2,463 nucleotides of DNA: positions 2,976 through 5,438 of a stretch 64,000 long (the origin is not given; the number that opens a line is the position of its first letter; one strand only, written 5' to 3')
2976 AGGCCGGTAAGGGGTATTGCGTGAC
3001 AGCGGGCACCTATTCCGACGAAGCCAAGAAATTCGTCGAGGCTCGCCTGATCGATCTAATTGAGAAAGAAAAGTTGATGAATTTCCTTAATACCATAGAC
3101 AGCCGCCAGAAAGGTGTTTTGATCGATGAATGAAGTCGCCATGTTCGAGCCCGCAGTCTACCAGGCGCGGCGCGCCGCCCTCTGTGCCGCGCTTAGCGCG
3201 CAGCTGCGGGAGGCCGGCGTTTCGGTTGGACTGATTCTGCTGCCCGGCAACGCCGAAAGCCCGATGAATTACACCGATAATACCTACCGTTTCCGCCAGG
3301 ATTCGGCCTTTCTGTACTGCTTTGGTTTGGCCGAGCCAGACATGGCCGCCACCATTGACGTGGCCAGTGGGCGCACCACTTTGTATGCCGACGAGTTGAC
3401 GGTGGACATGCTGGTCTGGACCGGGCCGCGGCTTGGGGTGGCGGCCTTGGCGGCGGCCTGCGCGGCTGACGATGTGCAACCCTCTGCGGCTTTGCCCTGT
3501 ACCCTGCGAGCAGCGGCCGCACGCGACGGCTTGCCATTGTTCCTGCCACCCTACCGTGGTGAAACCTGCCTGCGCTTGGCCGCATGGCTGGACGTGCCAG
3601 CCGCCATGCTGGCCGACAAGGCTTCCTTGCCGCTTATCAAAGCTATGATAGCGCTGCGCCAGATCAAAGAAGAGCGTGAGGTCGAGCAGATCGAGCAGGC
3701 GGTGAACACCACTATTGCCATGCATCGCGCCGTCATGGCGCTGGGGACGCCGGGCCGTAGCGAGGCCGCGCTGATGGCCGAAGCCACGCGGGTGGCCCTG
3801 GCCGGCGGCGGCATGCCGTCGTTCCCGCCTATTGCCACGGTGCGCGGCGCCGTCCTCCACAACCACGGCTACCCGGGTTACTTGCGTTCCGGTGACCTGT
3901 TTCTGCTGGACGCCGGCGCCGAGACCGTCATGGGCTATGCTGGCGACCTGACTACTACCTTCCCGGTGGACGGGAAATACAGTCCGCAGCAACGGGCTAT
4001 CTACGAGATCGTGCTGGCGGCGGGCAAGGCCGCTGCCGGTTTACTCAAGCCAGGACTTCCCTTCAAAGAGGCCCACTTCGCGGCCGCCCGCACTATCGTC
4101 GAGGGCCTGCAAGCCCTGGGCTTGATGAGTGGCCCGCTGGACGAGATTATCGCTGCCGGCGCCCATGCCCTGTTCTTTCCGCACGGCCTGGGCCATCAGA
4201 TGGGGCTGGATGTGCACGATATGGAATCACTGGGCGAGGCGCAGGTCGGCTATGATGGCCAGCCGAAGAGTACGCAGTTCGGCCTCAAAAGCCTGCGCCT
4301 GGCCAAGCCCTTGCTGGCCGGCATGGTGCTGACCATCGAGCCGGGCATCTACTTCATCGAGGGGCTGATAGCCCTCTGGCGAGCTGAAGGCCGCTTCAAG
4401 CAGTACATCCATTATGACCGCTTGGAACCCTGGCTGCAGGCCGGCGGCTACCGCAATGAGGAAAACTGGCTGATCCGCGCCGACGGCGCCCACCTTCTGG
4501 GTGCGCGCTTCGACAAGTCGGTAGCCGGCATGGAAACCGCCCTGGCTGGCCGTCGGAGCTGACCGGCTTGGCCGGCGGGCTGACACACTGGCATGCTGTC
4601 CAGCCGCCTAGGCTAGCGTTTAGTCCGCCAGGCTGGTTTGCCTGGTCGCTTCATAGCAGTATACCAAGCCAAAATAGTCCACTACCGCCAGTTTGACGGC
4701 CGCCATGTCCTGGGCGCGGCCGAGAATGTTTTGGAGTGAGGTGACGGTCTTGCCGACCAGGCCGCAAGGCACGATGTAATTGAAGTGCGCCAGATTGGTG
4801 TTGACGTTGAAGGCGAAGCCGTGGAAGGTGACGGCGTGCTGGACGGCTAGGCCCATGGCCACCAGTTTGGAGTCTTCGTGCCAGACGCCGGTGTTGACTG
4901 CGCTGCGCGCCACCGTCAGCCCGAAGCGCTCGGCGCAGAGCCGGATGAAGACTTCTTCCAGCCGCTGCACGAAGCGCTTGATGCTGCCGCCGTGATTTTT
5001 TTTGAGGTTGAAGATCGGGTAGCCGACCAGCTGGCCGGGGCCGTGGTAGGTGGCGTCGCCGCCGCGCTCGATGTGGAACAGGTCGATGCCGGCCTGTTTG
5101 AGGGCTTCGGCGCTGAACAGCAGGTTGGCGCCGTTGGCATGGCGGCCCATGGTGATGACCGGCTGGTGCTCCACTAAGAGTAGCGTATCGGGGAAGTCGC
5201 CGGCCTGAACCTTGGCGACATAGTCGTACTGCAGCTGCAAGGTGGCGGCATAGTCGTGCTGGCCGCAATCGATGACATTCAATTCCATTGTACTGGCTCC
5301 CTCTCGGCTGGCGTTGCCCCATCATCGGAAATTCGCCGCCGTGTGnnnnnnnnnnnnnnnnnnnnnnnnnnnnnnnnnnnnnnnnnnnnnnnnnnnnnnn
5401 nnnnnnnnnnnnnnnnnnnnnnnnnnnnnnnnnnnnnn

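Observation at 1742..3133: Membrane-anchored TPR protein fused to a C-terminal Mrr-like restriction-endonuclease domain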

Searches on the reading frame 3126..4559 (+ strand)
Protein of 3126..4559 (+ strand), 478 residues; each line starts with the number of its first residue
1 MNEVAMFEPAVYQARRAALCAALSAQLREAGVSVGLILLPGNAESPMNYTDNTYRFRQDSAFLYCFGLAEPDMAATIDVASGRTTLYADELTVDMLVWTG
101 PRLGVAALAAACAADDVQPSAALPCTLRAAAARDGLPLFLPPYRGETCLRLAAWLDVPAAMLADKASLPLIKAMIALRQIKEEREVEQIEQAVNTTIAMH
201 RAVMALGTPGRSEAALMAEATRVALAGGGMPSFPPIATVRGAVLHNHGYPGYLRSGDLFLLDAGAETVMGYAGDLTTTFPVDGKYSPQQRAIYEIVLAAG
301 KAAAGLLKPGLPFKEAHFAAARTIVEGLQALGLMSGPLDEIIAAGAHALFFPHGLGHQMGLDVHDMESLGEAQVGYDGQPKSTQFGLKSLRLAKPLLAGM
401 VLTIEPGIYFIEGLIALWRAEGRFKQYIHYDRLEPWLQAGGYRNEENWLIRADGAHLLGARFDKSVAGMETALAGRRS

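Call 3: search_protein_families(library=pfam, proteins=[window:3126-4559:+], max_evalue=1)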
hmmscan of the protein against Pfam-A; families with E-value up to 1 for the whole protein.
window:3126-4559:+ (478 aa): 2 families
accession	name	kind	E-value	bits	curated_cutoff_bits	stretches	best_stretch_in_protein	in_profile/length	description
PF00557.29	Peptidase_M24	-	6.1e-42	144.2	23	1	187-451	1-207/208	Metallopeptidase family M24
PF05195.22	AMP_N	-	6.2e-25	87.7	24.6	1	12-132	1-115/121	Aminopeptidase P, N-terminal domain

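Call 66: search_protein_families(library=ncbifam, proteins=[window:3126-4559:+], max_evalue=0.00001)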
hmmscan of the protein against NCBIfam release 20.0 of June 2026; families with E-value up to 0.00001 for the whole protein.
window:3126-4559:+ (478 aa): 4 families
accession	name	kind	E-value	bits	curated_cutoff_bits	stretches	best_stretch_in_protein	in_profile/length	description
NF008131.0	PRK10879.1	equivalog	2.1e-46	158.6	465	1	176-410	169-386/438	Xaa-Pro aminopeptidase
NF010133.0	PRK13607.1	equivalog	8.3e-40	136.9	339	1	169-456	150-434/443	Xaa-Pro dipeptidase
NF007310.0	PRK09795.1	equivalog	2.1e-15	56.4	393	1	175-410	122-326/361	aminopeptidase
NF040821.1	dipep_PepQ_Arch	equivalog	5.1e-15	55.3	630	1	176-410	118-316/346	Xaa-Pro dipeptidase PepQ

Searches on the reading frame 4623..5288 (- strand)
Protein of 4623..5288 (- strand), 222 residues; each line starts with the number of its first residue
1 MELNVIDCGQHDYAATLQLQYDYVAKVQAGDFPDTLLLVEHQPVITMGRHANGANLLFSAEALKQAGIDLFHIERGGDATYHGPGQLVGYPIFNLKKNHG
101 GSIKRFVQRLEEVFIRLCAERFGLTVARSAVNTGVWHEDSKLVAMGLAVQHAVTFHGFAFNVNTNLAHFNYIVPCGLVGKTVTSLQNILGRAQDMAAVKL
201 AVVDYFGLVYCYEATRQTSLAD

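Call 66: search_protein_families(library=ncbifam, proteins=[window:4623-5288:-], max_evalue=0.00001)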
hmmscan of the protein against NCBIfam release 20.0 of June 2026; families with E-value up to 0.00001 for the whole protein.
window:4623-5288:- (222 aa): 5 families
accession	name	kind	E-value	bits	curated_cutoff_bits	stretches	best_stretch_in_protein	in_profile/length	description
NF010925.0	PRK14345.1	equivalog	4e-46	157.5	155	1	2-204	13-211/236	lipoyl(octanoyl) transferase LipB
TIGR00214.1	lipB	equivalog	2.2e-41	141.5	83.55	1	33-204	12-180/187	lipoyl(octanoyl) transferase LipB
NF010921.0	PRK14341.1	equivalog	3.1e-41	141.3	230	1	9-212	23-225/230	lipoyl(octanoyl) transferase LipB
NF010922.0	PRK14342.1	equivalog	6.4e-38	130.2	235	1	3-212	6-205/215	lipoyl(octanoyl) transferase LipB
NF010923.0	PRK14343.1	equivalog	1.2e-33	116.5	298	1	3-204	15-212/237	lipoyl(octanoyl) transferase LipB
